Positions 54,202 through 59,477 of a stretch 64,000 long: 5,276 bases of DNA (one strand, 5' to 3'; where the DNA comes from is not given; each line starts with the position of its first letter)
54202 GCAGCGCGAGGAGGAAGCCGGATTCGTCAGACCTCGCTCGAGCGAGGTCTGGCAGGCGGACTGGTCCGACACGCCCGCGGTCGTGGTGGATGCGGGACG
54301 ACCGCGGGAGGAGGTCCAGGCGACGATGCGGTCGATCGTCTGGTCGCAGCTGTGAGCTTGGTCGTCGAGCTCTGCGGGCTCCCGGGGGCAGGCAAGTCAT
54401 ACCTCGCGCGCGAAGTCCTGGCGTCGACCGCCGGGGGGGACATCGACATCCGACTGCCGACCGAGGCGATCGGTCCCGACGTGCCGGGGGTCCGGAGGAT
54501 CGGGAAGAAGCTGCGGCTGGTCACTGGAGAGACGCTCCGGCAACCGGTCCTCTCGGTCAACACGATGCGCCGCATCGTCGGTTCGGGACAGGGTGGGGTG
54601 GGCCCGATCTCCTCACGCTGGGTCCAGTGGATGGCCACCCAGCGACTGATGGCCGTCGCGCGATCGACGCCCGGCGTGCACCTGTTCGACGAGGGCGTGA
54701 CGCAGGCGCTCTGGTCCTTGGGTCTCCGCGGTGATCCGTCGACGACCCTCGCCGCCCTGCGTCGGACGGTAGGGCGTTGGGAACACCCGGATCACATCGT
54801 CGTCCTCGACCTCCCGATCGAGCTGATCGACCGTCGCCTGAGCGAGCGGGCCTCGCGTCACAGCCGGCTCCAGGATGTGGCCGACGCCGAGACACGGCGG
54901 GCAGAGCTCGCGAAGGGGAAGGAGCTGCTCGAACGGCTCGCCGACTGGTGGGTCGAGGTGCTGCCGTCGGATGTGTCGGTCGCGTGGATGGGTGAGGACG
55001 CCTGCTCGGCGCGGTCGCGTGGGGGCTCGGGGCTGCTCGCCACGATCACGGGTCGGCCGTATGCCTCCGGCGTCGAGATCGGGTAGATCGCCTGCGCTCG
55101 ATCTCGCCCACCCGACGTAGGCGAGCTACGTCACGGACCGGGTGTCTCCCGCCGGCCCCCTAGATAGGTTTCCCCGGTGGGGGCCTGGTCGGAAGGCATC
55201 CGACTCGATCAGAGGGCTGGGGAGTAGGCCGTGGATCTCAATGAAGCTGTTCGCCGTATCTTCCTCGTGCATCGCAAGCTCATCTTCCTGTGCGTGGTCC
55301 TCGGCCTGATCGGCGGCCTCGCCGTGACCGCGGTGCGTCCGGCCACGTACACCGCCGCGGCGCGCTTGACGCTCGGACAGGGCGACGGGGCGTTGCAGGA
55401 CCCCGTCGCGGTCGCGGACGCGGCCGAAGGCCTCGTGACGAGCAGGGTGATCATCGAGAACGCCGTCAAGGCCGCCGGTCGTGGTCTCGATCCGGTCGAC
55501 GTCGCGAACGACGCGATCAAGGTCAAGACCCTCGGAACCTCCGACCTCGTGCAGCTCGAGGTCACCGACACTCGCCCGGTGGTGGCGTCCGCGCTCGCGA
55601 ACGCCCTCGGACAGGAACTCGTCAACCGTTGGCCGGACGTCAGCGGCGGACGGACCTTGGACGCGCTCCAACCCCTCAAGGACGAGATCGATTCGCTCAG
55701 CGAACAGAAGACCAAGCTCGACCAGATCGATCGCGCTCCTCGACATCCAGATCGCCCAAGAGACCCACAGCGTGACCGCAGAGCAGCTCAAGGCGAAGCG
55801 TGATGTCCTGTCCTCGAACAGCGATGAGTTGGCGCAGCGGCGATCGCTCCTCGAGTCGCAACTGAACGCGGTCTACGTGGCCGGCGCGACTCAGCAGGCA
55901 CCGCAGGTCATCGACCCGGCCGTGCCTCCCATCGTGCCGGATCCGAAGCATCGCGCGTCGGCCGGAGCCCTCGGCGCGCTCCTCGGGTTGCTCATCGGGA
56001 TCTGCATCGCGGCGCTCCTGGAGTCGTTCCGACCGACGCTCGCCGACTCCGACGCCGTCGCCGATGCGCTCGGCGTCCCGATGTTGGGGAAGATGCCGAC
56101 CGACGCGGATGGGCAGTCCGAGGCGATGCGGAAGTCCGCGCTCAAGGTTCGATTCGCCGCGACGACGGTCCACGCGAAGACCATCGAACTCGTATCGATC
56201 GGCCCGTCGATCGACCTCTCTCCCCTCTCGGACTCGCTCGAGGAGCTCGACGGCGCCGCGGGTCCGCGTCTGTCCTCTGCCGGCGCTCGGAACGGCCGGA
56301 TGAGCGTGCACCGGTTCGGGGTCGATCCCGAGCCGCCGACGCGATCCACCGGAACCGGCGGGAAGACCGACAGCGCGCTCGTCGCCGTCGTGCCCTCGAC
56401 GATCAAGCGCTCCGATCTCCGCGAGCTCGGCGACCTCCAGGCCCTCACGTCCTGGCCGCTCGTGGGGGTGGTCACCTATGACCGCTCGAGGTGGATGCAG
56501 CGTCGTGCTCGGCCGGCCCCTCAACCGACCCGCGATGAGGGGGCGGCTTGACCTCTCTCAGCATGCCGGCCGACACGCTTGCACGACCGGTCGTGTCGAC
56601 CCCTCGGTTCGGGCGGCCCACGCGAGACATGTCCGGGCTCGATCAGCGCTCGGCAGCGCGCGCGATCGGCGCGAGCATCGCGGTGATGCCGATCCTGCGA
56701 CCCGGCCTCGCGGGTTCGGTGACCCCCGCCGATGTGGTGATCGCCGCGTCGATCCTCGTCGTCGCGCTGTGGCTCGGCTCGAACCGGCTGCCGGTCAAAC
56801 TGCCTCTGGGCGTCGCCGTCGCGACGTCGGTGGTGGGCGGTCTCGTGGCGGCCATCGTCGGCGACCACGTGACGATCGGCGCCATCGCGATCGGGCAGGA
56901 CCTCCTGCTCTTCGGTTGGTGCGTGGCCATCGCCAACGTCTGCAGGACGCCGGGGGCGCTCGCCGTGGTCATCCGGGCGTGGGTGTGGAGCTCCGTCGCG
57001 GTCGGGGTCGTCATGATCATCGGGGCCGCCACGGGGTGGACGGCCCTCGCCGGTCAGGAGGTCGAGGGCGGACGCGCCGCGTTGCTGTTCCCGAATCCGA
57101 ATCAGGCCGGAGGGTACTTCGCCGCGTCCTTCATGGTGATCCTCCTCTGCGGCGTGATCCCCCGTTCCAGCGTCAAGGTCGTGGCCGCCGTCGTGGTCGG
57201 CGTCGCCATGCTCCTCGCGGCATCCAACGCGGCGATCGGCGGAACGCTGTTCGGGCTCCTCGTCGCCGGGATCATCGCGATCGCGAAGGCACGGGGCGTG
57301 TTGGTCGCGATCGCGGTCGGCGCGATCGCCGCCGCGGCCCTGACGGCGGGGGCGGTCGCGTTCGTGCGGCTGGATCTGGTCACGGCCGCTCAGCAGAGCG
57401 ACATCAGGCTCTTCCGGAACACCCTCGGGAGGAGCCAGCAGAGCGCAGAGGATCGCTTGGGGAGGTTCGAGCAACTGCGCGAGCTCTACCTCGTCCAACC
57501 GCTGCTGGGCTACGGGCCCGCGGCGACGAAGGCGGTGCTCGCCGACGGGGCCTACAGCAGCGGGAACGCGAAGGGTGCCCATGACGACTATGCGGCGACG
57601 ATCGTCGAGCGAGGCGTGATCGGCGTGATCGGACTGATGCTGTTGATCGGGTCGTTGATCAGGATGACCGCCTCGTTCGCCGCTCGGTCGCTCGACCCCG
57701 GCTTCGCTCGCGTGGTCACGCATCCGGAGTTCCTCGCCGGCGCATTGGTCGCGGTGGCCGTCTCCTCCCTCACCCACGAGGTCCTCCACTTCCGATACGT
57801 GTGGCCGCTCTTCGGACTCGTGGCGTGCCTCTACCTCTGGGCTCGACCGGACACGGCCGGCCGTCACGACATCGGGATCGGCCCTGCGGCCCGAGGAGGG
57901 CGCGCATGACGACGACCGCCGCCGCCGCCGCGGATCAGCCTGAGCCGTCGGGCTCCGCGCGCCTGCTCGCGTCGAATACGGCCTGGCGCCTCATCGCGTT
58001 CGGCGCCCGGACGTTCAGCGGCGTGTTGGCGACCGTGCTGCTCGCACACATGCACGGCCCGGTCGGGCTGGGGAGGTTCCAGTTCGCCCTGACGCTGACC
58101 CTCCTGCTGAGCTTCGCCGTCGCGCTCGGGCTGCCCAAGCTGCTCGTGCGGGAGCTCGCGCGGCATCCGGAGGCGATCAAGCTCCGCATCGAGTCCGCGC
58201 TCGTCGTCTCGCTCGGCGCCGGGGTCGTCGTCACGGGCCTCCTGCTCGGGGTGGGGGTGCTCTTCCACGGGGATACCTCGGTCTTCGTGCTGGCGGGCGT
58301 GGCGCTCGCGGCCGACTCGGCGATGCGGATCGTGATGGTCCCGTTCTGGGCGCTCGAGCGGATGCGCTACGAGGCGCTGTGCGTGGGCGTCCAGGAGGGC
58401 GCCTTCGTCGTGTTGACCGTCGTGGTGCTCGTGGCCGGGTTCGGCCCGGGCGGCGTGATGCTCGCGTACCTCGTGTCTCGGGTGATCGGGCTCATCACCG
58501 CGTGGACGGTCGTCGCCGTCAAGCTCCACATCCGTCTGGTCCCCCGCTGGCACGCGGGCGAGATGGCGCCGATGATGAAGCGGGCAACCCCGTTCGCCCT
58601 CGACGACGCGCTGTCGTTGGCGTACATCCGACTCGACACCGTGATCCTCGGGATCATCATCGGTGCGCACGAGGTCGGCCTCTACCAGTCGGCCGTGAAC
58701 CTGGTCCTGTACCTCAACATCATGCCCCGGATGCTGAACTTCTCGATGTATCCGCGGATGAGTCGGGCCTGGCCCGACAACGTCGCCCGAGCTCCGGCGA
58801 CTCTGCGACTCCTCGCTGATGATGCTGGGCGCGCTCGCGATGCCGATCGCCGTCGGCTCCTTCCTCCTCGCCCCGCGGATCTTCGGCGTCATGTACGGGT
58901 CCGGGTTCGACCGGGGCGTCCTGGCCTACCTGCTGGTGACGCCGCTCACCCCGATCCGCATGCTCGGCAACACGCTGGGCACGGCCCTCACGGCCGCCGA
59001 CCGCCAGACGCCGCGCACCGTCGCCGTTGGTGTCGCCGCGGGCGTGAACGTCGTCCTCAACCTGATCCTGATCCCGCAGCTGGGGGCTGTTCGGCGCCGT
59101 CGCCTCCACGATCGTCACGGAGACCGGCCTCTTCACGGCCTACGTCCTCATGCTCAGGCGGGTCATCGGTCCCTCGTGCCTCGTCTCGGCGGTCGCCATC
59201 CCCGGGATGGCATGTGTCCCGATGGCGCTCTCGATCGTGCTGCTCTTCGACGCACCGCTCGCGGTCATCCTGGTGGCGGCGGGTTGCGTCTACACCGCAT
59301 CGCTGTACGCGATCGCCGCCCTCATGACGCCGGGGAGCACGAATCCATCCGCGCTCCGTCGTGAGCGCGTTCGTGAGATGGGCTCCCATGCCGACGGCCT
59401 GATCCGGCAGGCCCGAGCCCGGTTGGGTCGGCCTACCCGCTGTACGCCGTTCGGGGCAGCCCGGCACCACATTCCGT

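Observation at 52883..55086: Nucleotidyltransferase-kinase fusion plus a second NMP-kinase-like protein inside a Wzx/Wzy polysaccharide locus: candidate glycan phospho-modification module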

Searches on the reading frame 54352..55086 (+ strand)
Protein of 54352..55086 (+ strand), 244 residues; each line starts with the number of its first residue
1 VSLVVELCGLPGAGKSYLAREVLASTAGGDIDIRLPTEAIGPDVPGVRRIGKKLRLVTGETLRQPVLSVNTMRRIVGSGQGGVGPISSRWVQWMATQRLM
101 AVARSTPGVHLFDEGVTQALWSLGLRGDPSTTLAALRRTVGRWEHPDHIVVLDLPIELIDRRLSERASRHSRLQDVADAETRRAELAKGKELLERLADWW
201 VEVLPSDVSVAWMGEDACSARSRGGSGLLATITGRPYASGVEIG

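Call 7: search_protein_families(library=pfam, proteins=[window:54352-55086:+], max_evalue=0.01)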
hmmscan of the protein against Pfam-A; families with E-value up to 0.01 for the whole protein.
window:54352-55086:+ (244 aa): 3 families
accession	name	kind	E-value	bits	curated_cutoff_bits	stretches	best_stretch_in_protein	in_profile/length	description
PF13671.12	AAA_33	-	5.2e-07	30.5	27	1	4-180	1-132/143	AAA domain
PF13207.12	AAA_17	-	0.0025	18.6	27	0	131-169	87-126/136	AAA domain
PF13238.12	AAA_18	-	0.0075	17.2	29.4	0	6-23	2-19/128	AAA domain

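Call 11: search_solved_structures(query=window:54352-55086:+, max_evalue=10, show_alignments=2)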
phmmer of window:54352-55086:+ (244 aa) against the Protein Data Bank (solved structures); distinct sequences matched with E-value up to 10: 4.
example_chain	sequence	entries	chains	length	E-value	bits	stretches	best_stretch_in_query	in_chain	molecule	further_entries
3uxm_A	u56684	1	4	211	0.13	14.9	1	120-185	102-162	Thymidylate kinase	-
4e5u_A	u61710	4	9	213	0.13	14.8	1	120-185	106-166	Thymidylate kinase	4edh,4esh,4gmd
3uwo_A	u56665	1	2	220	0.15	14.7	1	120-185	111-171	Thymidylate kinase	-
3uwk_A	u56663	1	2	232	0.17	14.5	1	121-184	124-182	Thymidylate kinase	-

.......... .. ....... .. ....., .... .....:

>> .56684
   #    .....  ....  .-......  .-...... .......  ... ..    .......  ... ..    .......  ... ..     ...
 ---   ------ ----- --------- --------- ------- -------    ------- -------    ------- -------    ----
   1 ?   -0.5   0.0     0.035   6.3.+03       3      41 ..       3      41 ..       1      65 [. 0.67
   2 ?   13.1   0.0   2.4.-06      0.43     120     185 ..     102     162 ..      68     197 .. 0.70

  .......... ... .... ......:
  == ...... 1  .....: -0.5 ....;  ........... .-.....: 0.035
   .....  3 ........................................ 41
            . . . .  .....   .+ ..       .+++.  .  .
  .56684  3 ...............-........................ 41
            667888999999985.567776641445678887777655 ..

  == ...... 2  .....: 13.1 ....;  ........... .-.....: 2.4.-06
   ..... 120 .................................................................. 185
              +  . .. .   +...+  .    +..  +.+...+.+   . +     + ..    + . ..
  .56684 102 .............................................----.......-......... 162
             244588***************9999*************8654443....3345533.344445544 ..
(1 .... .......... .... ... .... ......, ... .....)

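Call 12: search_protein_families(library=ncbifam, proteins=[window:54352-55086:+], max_evalue=0.1)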
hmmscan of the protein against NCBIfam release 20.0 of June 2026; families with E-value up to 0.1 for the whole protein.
window:54352-55086:+ (244 aa): 3 families
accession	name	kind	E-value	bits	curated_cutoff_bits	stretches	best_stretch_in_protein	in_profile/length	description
NF006746.0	PRK09270.1-5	subfamily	0.00093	18.2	250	0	147-199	149-203/210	nucleoside/nucleotide kinase family protein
NF006744.0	PRK09270.1-3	equivalog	0.039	13.4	281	0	3-28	24-49/213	nucleoside/nucleotide kinase family protein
NF001866.0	PRK00625.1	equivalog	0.079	13.1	142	0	6-21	4-19/173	shikimate kinase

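Call 14: search_protein_families(library=padloc, proteins=[window:54352-55086:+], max_evalue=0.1)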
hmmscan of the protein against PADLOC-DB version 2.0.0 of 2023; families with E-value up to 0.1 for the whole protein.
window:54352-55086:+ (244 aa): 0 families

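Call 24: find_homologous_proteins(query=window:54352-55086:+)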
Query window:54352-55086:+ (244 aa): 78 proteins with E <= 0.001 among 3242 candidates.
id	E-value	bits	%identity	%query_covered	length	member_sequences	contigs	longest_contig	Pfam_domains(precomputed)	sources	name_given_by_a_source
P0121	5.4e-149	512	96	100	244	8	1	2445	PF13671.13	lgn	-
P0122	5.7e-128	443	84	98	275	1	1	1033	PF13671.13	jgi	jgi:AAA domain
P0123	2.1e-127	442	84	100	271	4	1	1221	PF13671.13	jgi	-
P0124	9.1e-124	430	82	100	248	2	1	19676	PF13671.13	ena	-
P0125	6.4e-123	427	84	100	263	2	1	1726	PF13671.13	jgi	jgi:hypothetical protein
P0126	1.9e-120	419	81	100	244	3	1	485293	PF13671.13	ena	-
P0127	1.7e-116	406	79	100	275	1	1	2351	-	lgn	-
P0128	9.0e-112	390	79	98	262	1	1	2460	PF13671.13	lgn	-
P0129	9.3e-111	387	80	93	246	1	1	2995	PF13671.13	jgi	jgi:AAA domain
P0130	2.3e-105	369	71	100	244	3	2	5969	PF13671.13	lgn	-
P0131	2.3e-104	366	72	100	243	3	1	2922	PF13671.13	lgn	-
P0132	4.2e-99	349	68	99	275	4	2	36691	-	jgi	jgi:hypothetical protein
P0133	2.1e-83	298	62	99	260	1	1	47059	-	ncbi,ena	-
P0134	1.5e-82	295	62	99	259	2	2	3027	-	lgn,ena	-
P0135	3.2e-64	235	83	56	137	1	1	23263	-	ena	-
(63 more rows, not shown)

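Call 59: search_solved_structures(query=A3, max_evalue=1, show_alignments=3)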
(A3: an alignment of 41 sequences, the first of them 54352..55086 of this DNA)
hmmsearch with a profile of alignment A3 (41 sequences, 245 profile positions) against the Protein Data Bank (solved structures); distinct sequences matched with E-value up to 1: 405 (the best 60 are shown).
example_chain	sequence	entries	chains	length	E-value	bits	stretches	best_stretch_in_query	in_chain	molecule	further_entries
3cmu_A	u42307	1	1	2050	8.3e-15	58.2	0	4-45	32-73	Protein recA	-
3cmt_A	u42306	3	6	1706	2.6e-12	50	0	4-46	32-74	Protein recA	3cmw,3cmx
3cmv_A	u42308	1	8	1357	5.2e-10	42.5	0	4-46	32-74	Protein recA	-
2yvu_A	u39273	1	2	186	1.5e-06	31.2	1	5-44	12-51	Probable adenylyl-sulfate kinase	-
4cvn_A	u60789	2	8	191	1.2e-05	28.2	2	3-35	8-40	PUTATIVE ADENYLATE KINASE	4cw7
4e5u_A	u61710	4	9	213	3.5e-05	26.7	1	4-54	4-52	Thymidylate kinase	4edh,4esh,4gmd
3uwo_A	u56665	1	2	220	5e-05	26.2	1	5-54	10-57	Thymidylate kinase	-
3uwk_A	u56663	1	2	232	6.6e-05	25.8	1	5-53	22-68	Thymidylate kinase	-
3uxm_A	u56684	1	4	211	9.9e-05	25.2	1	6-54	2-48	Thymidylate kinase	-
4mkh_A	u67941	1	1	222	0.0001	25.1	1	8-29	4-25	Adenylate kinase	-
5xb5_A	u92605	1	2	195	0.00011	25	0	143-170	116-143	Thymidylate kinase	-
2pbr_A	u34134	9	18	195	0.00012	25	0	143-170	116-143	Thymidylate kinase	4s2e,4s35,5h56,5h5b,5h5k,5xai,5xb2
5xbh_A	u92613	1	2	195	0.00012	25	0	143-170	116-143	Thymidylate kinase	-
6chs_H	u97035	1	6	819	0.00015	24.6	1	13-38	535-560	Putative cell division control protein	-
5vc7_A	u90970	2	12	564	0.00017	24.4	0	11-33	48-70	VCP-like ATPase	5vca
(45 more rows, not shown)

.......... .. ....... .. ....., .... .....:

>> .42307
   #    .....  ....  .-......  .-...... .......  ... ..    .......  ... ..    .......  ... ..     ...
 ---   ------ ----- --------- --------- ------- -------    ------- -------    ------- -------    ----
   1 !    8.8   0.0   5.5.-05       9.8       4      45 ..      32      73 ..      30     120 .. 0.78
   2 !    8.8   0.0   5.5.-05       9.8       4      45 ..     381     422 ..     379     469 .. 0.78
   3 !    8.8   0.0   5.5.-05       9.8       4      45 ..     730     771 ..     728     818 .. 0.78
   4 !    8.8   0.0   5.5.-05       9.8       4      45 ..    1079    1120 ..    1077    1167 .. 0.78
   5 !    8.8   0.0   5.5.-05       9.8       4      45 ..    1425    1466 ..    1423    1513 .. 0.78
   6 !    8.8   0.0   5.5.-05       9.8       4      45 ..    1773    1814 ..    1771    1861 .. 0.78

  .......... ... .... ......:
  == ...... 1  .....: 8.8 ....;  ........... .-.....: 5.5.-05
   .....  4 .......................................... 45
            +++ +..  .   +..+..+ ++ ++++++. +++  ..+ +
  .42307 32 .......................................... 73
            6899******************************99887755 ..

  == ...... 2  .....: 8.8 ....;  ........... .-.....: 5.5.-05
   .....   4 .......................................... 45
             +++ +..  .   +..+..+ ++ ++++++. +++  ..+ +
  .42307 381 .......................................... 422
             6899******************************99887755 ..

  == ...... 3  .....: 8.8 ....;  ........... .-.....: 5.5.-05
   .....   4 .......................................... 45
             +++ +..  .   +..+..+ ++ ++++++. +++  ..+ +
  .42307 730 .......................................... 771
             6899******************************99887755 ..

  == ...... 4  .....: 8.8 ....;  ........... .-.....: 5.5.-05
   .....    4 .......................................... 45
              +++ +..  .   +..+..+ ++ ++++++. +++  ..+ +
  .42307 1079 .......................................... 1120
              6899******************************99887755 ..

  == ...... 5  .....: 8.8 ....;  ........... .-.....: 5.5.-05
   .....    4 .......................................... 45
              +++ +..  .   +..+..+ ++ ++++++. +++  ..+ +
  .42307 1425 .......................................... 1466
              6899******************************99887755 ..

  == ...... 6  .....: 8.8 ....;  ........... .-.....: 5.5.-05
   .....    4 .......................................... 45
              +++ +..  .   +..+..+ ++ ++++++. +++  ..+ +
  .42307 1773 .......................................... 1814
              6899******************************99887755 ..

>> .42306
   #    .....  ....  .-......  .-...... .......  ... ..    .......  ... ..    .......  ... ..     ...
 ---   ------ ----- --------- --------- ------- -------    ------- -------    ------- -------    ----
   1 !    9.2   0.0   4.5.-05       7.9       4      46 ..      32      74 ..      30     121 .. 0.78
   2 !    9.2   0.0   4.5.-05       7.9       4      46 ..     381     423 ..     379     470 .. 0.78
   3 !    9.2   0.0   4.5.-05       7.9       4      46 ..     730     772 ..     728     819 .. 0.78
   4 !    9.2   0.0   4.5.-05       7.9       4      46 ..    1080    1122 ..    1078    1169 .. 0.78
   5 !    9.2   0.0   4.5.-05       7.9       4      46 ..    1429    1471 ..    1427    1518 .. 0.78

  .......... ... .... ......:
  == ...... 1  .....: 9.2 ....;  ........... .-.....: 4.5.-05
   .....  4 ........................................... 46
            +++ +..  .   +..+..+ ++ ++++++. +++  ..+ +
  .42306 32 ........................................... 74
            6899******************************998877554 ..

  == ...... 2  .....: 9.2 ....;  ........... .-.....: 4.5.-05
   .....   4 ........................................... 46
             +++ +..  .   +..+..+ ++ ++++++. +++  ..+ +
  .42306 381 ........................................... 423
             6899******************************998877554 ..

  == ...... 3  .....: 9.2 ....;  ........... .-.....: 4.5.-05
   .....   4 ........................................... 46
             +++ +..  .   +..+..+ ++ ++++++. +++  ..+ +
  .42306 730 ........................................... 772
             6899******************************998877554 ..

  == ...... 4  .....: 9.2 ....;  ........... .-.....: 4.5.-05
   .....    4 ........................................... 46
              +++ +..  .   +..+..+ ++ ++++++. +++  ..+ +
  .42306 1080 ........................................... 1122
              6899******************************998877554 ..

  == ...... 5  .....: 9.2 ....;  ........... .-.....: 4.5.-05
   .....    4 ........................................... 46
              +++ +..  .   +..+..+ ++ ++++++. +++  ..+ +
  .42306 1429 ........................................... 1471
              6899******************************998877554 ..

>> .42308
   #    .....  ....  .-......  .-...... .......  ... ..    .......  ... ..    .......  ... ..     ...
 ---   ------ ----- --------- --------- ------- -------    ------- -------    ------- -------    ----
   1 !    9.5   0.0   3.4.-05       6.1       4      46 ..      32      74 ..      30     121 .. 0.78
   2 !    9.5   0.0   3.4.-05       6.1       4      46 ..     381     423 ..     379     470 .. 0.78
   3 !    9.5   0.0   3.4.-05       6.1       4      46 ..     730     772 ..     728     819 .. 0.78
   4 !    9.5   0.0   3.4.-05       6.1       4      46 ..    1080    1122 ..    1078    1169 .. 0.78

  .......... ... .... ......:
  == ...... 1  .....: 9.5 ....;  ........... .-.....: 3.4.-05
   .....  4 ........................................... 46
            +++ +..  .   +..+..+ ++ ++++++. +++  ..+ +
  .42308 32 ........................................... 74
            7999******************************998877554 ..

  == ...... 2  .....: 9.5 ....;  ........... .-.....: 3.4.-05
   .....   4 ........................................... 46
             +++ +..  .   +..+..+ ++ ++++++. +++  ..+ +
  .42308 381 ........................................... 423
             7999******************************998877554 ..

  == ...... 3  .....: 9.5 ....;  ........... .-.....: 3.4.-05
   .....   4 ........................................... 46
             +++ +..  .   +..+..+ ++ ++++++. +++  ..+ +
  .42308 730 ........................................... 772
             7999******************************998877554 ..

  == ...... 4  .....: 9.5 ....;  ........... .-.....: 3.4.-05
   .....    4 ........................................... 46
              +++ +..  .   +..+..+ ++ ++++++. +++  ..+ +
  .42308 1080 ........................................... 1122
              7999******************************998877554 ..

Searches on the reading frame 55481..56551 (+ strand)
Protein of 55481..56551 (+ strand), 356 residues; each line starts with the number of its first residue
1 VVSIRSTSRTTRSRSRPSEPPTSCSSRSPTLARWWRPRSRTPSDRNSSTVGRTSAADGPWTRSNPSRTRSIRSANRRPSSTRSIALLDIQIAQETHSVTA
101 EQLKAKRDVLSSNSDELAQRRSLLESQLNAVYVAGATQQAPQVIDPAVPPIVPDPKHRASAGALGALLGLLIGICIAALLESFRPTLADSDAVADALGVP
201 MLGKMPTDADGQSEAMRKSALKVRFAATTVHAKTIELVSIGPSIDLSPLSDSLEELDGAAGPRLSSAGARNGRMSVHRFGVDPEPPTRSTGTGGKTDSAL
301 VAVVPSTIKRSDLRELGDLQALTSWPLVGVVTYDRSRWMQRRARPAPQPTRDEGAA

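Call 7: search_protein_families(library=pfam, proteins=[window:55481-56551:+], max_evalue=0.01)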
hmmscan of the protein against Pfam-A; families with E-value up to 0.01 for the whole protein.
window:55481-56551:+ (356 aa): 0 families

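Call 12: search_protein_families(library=ncbifam, proteins=[window:55481-56551:+], max_evalue=0.1)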
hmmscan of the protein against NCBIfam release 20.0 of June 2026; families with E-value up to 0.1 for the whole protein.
window:55481-56551:+ (356 aa): 4 families
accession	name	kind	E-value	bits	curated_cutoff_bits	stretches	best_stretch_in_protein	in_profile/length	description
TIGR03007.1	pepcterm_ChnLen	equivalog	2.5e-11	42.5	278.85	1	99-230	356-485/498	XrtA system polysaccharide chain length determinant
TIGR03017.1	EpsF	equivalog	2.7e-05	23.1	422.75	1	101-205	335-443/444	chain length determinant protein EpsF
TIGR01005.1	eps_transp_fam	subfamily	0.0008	17.7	411.7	1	118-232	386-502/754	exopolysaccharide transport protein family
TIGR01006.1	polys_exp_MPA1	subfamily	0.04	13.3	296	1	150-206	169-222/226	CspC family polysaccharide chain length determinant protein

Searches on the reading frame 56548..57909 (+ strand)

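Call 7: search_protein_families(library=pfam, proteins=[window:56548-57909:+], max_evalue=0.01)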
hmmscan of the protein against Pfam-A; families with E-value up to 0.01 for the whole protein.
window:56548-57909:+ (453 aa): 1 family
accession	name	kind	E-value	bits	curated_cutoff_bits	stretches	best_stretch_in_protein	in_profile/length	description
PF04932.20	Wzy_C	-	7e-11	42.6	31.7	1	213-363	2-148/149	O-Antigen ligase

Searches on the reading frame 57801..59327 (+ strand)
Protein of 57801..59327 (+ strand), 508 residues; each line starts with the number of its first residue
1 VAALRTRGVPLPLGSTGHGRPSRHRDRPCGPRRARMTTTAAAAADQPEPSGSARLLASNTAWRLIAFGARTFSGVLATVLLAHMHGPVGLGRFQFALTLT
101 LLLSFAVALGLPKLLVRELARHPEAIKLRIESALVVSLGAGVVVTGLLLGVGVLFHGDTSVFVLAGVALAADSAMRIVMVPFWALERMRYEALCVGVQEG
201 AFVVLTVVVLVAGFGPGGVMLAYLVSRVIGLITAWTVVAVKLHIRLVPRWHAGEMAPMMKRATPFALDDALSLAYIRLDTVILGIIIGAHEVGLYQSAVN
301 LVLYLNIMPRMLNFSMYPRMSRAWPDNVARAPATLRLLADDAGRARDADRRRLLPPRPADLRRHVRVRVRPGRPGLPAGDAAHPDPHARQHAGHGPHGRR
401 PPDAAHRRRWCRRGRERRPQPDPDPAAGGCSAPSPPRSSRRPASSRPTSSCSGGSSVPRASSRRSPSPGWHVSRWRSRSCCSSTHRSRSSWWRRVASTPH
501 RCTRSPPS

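Call 8: search_protein_families(library=pfam, proteins=[window:57801-59327:+], max_evalue=0.01)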
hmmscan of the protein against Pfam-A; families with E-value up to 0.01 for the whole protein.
window:57801-59327:+ (508 aa): 2 families
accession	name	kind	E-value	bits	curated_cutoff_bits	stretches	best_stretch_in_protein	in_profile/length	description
PF01943.22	Polysacc_synt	-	1.5e-20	74.3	28.2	1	58-324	3-274/274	Polysaccharide biosynthesis protein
PF13440.11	Polysacc_synt_3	-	1.6e-07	31.4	23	1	86-328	7-248/293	Polysaccharide biosynthesis protein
